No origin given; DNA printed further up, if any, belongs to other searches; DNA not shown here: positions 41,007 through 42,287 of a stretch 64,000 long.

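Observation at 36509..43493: Lipid-linked glycan cluster: processive GT2, WecA-like initiator, DPPR-synthase-like UbiA enzyme and two GT-C transferases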

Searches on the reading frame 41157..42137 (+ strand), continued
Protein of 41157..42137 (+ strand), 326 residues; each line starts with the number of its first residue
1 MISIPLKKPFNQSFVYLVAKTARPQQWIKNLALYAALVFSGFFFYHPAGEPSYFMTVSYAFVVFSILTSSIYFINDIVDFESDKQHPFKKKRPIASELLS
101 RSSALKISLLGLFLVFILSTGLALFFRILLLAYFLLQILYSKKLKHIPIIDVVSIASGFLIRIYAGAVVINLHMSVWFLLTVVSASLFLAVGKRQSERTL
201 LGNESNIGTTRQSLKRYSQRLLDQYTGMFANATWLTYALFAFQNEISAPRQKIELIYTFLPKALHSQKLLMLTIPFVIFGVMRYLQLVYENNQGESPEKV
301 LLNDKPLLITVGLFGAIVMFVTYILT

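Call 31: search_protein_families(library=pfam, proteins=[L032:8955-9839:+, L071:9564-10436:+, L071:8939-9523:-, L026:8935-10581:+, L026:10565-11767:+, L053:8936-10195:-, L053:10140-10895:-, L053:10900-12525:-, L055:1437-3545:+, L067:9114-11156:+], max_evalue=0.001)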
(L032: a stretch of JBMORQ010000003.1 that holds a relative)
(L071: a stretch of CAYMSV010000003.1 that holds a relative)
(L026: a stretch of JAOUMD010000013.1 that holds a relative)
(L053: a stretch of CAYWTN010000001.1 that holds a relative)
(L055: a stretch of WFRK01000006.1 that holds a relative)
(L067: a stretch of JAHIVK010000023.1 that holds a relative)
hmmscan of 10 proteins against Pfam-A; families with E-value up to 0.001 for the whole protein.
L032:8955-9839:+ (294 aa): 2 families
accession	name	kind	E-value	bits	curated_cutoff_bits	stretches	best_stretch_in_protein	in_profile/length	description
PF00483.29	NTP_transferase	-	7.8e-38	130.9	21.2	1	5-270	1-239/245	Nucleotidyl transferase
PF12804.13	NTP_transf_3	-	5.9e-06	27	27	1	6-163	1-121/160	MobA-like NTP transferase domain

L071:9564-10436:+ (290 aa): 2 families
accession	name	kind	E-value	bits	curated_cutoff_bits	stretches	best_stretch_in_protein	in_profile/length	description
PF00483.29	NTP_transferase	-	1.7e-34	120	21.2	1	5-249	1-216/245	Nucleotidyl transferase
PF12804.13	NTP_transf_3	-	2.1e-06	28.4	27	1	6-164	1-122/160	MobA-like NTP transferase domain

L071:8939-9523:- (194 aa): 1 family
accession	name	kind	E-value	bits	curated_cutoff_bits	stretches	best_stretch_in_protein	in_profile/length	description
PF02545.19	Maf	-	1.7e-36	126.1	27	1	2-189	1-186/187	Maf-like protein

L026:8935-10581:+ (548 aa): 1 family
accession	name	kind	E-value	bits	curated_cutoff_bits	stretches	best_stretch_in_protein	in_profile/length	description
PF10131.15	PTPS_related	-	3.8e-16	59.1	26.4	1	68-420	6-330/621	6-pyruvoyl-tetrahydropterin synthase related domain; membrane protein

L026:10565-11767:+ (400 aa): 1 family
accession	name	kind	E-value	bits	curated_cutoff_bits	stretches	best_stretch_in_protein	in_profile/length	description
PF09594.16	GT87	-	0.00042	20.6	25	1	131-196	59-122/237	Glycosyltransferase family 87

L053:8936-10195:- (419 aa): 0 families

L053:10140-10895:- (251 aa): 3 families
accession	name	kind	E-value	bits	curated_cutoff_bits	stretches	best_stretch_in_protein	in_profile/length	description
PF00535.33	Glycos_transf_2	-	1.1e-24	87.7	23.3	1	7-173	1-166/168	Glycosyl transferase family 2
PF10111.15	Glyco_tranf_2_2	-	3.2e-06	27.3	27.3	1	7-112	1-106/276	Glycosyltransferase like family 2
PF13641.12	Glyco_tranf_2_3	-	9.2e-06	26.3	27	1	5-214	2-206/230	Glycosyltransferase like family 2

L053:10900-12525:- (541 aa): 1 family
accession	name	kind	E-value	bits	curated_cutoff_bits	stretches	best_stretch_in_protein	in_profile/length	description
PF13231.12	PMT_2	-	5.6e-06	27.1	26.1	1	89-221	4-137/160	Dolichyl-phosphate-mannose-protein mannosyltransferase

L055:1437-3545:+ (702 aa): 1 family
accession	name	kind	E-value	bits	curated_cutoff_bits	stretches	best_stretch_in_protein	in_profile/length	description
PF10060.15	DUF2298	-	2.8e-73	248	27.8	2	58-432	2-387/488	Uncharacterized membrane protein (DUF2298)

L067:9114-11156:+ (680 aa): 1 family
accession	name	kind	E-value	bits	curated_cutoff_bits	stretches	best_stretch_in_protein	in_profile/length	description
PF10060.15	DUF2298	-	4.2e-74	250.7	27.8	2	49-445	2-406/488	Uncharacterized membrane protein (DUF2298)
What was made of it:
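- Where PMT450 is missing, other GT-C-like genes follow UbiA (call 31).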

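Call 59: search_protein_families(library=pfam, proteins=[L049:329-1000:+, L073:7300-8217:-, L069:9508-10566:-, L037:12715-14502:-, L047:2432-3739:+, L075:264-896:+, L075:16216-16917:-, L059:8938-9948:-, L025:14408-15487:+, L056:11417-12451:-], max_evalue=0.001)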
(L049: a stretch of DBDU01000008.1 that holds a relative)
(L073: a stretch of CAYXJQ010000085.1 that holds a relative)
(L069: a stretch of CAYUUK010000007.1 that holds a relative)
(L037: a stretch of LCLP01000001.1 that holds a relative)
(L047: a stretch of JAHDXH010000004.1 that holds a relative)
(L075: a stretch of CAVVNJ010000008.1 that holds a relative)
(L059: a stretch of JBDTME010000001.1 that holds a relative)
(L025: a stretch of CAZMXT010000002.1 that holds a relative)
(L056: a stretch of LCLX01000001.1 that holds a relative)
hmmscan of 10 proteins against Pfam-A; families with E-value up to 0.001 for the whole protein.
L049:329-1000:+ (223 aa): 0 families

L073:7300-8217:- (305 aa): 4 families
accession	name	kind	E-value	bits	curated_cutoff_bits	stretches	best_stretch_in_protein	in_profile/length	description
PF07992.20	Pyr_redox_2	-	5.9e-36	124.8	26.1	1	58-285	77-291/291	Pyridine nucleotide-disulphide oxidoreductase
PF00070.33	Pyr_redox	-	6.1e-17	62.3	22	1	118-189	1-78/82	Pyridine nucleotide-disulphide oxidoreductase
PF13738.12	Pyr_redox_3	-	1e-13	51.7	30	1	70-226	119-283/305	Pyridine nucleotide-disulphide oxidoreductase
PF13434.12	Lys_Orn_oxgnase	-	0.00093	18.9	21.3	0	157-211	282-338/339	L-lysine 6-monooxygenase/L-ornithine 5-monooxygenase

L069:9508-10566:- (352 aa): 5 families
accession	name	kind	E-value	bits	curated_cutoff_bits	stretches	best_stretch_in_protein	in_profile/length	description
PF16363.11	GDP_Man_Dehyd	-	1.2e-135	452.7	27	1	31-338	1-332/332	GDP-mannose 4,6 dehydratase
PF01370.27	Epimerase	-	1.4e-71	241.2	20.9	1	31-269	2-239/240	NAD dependent epimerase/dehydratase family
PF04321.23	RmlD_sub_bind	-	2e-09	37.4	27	1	30-201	3-151/287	RmlD substrate binding domain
PF05368.20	NmrA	-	1.3e-05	25.4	27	1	28-98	3-70/298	NmrA-like family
PF13460.12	NAD_binding_10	-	0.00017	22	27.2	1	34-98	1-61/184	NAD(P)H-binding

L037:12715-14502:- (595 aa): 7 families
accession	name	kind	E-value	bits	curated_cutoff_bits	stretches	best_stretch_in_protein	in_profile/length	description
PF08275.17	DNAG_N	-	1e-40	139.2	26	1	118-244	2-126/128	DNA primase catalytic core, N-terminal domain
PF01807.25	Zn_ribbon_DnaG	-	3.1e-32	110.7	24.9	1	3-93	5-95/98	CHC2 zinc finger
PF13155.12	Toprim_2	-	2.6e-18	66.6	22.1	1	256-344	1-87/88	Toprim-like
PF13662.12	Toprim_4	-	5.5e-15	55.8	25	1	254-329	2-84/85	Toprim domain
PF10410.14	DnaB_bind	-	8.8e-13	48.7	20.6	1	364-417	2-55/56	DnaB-helicase binding domain of primase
PF01751.28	Toprim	-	1e-12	48.5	23.1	1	254-320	1-81/96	Toprim domain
PF13362.12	Toprim_3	-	5.9e-06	27.1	27.2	1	255-346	2-90/95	Toprim domain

L047:2432-3739:+ (435 aa): 2 families
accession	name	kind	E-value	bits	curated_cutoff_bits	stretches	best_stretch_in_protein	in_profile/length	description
PF00208.27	ELFV_dehydrog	-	1.1e-75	254.8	23.4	1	191-433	1-241/241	Glutamate/Leucine/Phenylalanine/Valine dehydrogenase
PF02812.23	ELFV_dehydrog_N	-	7e-52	175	25.3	1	39-166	1-128/129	Glu/Leu/Phe/Val dehydrogenase, dimerisation domain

L075:264-896:+ (210 aa): 1 family
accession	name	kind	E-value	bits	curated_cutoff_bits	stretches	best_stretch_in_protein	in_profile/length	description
PF00156.33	Pribosyltran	-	2.3e-08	33.9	26.3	1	119-205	41-122/158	Phosphoribosyl transferase domain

L075:16216-16917:- (233 aa): 2 families
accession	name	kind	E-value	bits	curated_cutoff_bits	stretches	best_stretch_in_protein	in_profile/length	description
PF00984.24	UDPG_MGDP_dh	-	2.1e-31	108.3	25.4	1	1-89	5-93/94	UDP-glucose/GDP-mannose dehydrogenase family, central domain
PF03720.21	UDPG_MGDP_dh_C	-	1.1e-27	96.9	30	1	112-214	1-103/103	UDP-glucose/GDP-mannose dehydrogenase family, UDP binding domain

L059:8938-9948:- (336 aa): 2 families
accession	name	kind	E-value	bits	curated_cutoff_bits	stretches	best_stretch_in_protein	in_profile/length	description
PF08308.17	PEGA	-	1.8e-18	66.6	20.8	2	154-219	4-69/71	PEGA domain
PF08239.17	SH3_3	-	3.5e-10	40.4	27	1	284-333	3-53/54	Bacterial SH3 domain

L025:14408-15487:+ (359 aa): 6 families
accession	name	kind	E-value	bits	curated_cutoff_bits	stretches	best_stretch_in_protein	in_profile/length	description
PF00154.27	RecA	-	1.5e-129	431.4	27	1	21-276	2-255/262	recA bacterial DNA recombination protein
PF21096.2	RecA_C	-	1e-19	70.8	27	1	285-340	1-56/57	RecA C-terminal domain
PF08423.17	Rad51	-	7.7e-11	42.2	22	1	53-242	7-212/244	Rad51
PF06745.19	ATPase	-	8.9e-06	25.7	26.6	1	67-127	13-76/231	KaiC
PF13479.12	AAA_24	-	0.00015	22.1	27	1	76-167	5-80/195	AAA domain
PF01637.24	ATPase_2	-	0.00046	20.5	33.2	0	74-205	21-115/225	ATPase domain predominantly from Archaea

L056:11417-12451:- (344 aa): 2 families
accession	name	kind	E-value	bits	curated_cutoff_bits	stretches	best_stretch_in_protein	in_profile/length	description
PF02800.25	Gp_dh_C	-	1.2e-52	178.2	24.4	1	170-327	1-158/158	Glyceraldehyde 3-phosphate dehydrogenase, C-terminal domain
PF00044.30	Gp_dh_N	-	7.3e-24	84.4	31.7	1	1-118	1-100/101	Glyceraldehyde 3-phosphate dehydrogenase, NAD binding domain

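Call 60: search_protein_families(library=pfam, proteins=[L056:12482-13516:-, L079:14116-15171:-, L040:10655-11224:-, L059:3350-4906:+, L059:94-1314:+, L081:7670-8704:-, L071:15131-15865:-, L076:16121-16906:-, L066:1296-2237:+, L059:2332-3459:+], max_evalue=0.001)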
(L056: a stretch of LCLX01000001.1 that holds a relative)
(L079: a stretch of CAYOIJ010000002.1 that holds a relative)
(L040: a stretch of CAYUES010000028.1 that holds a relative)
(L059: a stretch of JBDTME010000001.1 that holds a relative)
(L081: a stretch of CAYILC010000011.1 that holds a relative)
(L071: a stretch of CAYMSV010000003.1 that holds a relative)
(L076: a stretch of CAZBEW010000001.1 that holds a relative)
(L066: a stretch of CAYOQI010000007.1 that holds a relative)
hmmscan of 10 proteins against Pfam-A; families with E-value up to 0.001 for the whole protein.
L056:12482-13516:- (344 aa): 1 family
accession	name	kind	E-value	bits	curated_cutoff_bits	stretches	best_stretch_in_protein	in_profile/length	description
PF00162.24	PGK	-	3e-82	277.1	27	2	22-222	2-221/379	Phosphoglycerate kinase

L079:14116-15171:- (351 aa): 1 family
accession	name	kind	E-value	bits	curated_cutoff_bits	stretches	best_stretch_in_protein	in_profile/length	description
PF09587.15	PGA_cap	-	1.3e-55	189.1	27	1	70-302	2-255/255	Bacterial capsule synthesis protein PGA_cap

L040:10655-11224:- (189 aa): 1 family
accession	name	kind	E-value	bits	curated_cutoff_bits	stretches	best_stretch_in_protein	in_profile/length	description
PF00293.34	NUDIX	-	8.2e-13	49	21.1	1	52-158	9-118/134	NUDIX domain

L059:3350-4906:+ (518 aa): 2 families
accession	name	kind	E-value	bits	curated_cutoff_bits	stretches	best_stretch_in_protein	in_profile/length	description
PF00749.27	tRNA-synt_1c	-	1.9e-98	329.7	23.4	1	45-362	2-314/314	tRNA synthetases class I (E and Q), catalytic domain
PF19269.4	Anticodon_2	-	6.4e-29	101.6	23.6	1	376-513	2-140/141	Anticodon binding domain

L059:94-1314:+ (406 aa): 1 family
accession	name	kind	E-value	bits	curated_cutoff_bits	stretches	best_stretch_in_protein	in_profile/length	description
PF10060.15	DUF2298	-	1.3e-16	61.1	27.8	2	145-189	441-486/488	Uncharacterized membrane protein (DUF2298)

L081:7670-8704:- (344 aa): 2 families
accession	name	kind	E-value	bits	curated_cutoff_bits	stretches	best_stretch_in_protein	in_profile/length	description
PF02388.22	FemAB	-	2.5e-41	142.3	24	2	8-208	2-225/406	FemAB family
PF13480.13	Acetyltransf_6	-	4.3e-17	63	22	1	153-280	4-136/143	Acetyltransferase (GNAT) domain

L071:15131-15865:- (244 aa): 3 families
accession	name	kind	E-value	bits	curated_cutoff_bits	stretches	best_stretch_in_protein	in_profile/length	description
PF00583.31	Acetyltransf_1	-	7.5e-10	39.5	20.7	1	125-232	8-116/116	Acetyltransferase (GNAT) family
PF13673.13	Acetyltransf_10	-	5.1e-07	30.1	23.6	1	140-237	18-112/128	Acetyltransferase (GNAT) domain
PF13508.13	Acetyltransf_7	-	5.5e-06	27.1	27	1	152-233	2-83/84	Acetyltransferase (GNAT) domain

L076:16121-16906:- (261 aa): 3 families
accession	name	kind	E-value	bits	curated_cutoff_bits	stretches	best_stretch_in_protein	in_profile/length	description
PF07478.18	Dala_Dala_lig_C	-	2e-17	63.8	24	1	65-259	9-203/204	D-ala D-ala ligase C-terminus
PF02222.28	ATP-grasp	-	0.0003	20.9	27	1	57-160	2-105/179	ATP-grasp domain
PF02655.19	ATP-grasp_3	-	0.00057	20.4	23.2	0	49-227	2-154/160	ATP-grasp domain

L066:1296-2237:+ (313 aa): 3 families
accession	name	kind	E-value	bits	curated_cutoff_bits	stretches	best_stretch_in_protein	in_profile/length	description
PF00768.25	Peptidase_S11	-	7.9e-53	179.8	27.6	1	53-280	3-238/239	D-alanyl-D-alanine carboxypeptidase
PF13354.11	Beta-lactamase2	-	1.2e-09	38.2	22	1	77-220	13-165/214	Beta-lactamase enzyme family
PF02113.21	Peptidase_S13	-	4e-05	23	22.8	1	61-120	17-74/444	D-Ala-D-Ala carboxypeptidase 3 (S13) family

L059:2332-3459:+ (375 aa): 0 families

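Call 76: search_protein_representatives(protein=window:41157-42137:+)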
Query: 326 residues. Proteins with E-value up to 0.001 (for the whole library): 11875; up to 1e-10: 7541; up to 1e-30: 1043. The best 150 are listed.
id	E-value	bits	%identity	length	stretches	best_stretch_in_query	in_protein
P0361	5.7e-116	403.7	63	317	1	15-324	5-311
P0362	5.3e-113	394.0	62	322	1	15-325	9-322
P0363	2.0e-89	316.6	53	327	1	17-323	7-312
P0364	5.2e-75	269.2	48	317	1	13-325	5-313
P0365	1.6e-74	267.6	61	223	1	108-325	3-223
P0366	2.4e-70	253.9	46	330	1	17-323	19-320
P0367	8.2e-68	245.6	46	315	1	14-325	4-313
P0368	4.9e-67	243.1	46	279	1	53-320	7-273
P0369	7.8e-67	242.4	48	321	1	21-323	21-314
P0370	1.0e-60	222.3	44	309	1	22-324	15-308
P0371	1.5e-58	215.2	52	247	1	18-245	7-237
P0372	1.2e-56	208.9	43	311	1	14-322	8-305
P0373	2.5e-55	204.6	40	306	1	14-321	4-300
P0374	3.2e-54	201.0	39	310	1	16-323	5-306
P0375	6.7e-54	199.9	40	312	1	17-323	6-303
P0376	1.0e-53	199.3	40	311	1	13-324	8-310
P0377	2.4e-53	198.1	40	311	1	21-324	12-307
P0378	4.8e-53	197.1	42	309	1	19-324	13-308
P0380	7.9e-53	196.4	44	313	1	18-322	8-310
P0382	2.4e-52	194.9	40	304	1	6-324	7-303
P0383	8.3e-52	193.1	38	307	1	17-325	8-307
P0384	1.2e-51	192.5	38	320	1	20-324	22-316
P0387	3.2e-51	191.1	41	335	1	10-325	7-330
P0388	5.4e-51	190.4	41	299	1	17-323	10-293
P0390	2.0e-49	185.2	38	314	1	20-319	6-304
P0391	8.7e-49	183.1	38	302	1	12-324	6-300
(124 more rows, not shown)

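Call 77: list_cluster_members(proteins=[P0363, P0364, P0366, P0367, P0369, P0370, P0372, P0373, P0374, P0376])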
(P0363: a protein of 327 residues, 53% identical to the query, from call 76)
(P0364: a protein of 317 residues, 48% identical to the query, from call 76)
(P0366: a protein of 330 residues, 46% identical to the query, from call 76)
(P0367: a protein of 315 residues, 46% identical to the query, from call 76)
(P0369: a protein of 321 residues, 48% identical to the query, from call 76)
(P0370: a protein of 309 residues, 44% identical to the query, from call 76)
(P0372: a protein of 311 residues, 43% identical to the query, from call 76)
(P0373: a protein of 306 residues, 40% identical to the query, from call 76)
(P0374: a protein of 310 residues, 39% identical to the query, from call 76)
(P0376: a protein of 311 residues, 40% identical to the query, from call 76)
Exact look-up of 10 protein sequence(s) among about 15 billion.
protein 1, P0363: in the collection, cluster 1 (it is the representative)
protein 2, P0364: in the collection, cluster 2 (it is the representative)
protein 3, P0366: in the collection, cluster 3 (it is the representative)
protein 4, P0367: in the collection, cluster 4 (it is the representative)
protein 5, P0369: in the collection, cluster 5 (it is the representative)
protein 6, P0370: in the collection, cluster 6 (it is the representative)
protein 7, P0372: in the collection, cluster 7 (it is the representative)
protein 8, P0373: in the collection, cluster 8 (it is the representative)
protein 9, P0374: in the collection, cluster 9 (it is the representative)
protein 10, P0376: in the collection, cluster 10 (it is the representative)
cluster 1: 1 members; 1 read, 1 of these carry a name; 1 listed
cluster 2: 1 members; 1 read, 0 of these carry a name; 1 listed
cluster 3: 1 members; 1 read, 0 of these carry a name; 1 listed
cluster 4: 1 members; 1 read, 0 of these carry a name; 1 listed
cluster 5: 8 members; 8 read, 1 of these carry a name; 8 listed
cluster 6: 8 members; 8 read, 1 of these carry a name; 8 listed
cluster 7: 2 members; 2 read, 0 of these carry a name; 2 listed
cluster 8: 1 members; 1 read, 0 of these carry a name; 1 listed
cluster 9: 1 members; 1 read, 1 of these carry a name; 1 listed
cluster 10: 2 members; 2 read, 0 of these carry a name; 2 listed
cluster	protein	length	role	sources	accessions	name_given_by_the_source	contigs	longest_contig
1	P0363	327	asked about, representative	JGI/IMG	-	4-hydroxybenzoate polyprenyltransferase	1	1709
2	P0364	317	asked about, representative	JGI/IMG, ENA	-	-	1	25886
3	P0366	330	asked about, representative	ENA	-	-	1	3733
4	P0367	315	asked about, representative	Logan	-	-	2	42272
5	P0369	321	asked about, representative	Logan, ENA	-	-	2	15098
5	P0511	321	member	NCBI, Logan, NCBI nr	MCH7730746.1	decaprenyl-phosphate phosphoribosyltransferase [Patescibacteria group bacterium]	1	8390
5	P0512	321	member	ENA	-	-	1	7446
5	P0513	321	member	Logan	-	-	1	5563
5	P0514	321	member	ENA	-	-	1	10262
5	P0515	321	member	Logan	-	-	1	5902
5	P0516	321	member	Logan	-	-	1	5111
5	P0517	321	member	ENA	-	-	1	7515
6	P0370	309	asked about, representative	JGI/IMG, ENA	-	-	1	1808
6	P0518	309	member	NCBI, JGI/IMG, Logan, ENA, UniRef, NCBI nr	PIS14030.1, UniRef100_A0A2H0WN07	decaprenyl-phosphate phosphoribosyltransferase [Candidatus Shapirobacteria bacterium ... | Decaprenyl-phosphate phosphoribosyltransferase n=1 Tax=Candidatus Shapirobacteria ... | MAG: decaprenyl-phosphate phosphoribosyltransferase [Candidatus Shapirobacteria bacterium ...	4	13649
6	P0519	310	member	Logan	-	-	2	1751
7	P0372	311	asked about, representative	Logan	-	-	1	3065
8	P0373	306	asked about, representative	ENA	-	-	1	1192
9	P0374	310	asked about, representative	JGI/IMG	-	decaprenyl-phosphate phosphoribosyltransferase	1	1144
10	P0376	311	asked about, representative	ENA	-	-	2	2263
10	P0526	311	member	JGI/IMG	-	-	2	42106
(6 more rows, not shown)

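Call 78: find_encoding_contigs(protein=P0367, flank=10000, max_places=1)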
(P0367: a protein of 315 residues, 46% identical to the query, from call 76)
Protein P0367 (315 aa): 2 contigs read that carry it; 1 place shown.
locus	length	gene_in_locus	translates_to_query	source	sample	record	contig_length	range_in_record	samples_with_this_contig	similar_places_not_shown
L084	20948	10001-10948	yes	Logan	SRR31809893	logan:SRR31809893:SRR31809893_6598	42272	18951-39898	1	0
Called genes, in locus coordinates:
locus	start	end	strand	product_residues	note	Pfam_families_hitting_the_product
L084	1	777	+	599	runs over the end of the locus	PF00009:GTP_EFTU, PF22042:EF-G_D2 (weak), PF03144:GTP_EFTU_D2, PF14492:EFG_III (faint), PF00679:EFG_C, PF06421:LepA_C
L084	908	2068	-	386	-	PF00801:PKD (weak), PF18911:PKD_4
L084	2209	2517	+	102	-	PF00166:Cpn10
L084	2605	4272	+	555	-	PF00118:Cpn60_TCP1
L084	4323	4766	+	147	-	PF04545:Sigma70_r4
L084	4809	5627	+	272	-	PF01026:TatD_DNase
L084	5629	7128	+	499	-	-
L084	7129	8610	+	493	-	PF13231:PMT_2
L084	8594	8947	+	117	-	-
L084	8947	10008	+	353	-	PF00953:Glycos_transf_4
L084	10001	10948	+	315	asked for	PF01040:UbiA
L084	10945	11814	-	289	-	PF08308:PEGA, PF08239:SH3_3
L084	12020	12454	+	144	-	PF00011:HSP20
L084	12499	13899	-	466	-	PF00133:tRNA-synt_1, PF01406:tRNA-synt_1e (weak), PF09334:tRNA-synt_1g, PF00133:tRNA-synt_1, PF01406:tRNA-synt_1e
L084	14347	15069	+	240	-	PF01628:HrcA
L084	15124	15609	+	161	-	PF01025:GrpE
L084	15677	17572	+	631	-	PF00012:HSP70, PF06723:MreB_Mbl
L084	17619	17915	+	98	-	PF18895:T4SS_pilin (weak)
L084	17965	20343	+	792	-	-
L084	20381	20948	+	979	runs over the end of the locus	PF02861:Clp_N, PF00004:AAA, PF13191:AAA_16 (weak), PF17871:AAA_lid_9, PF07724:AAA_2, PF00004:AAA, PF07728:AAA_5, PF10431:ClpB_D2-small, +8 more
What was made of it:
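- Tried and rejected: They form an old housekeeping gene pair (own knowledge: B. subtilis metS-yabD), and MetRS moves away in L084 while the cassette stays intact (call 78).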
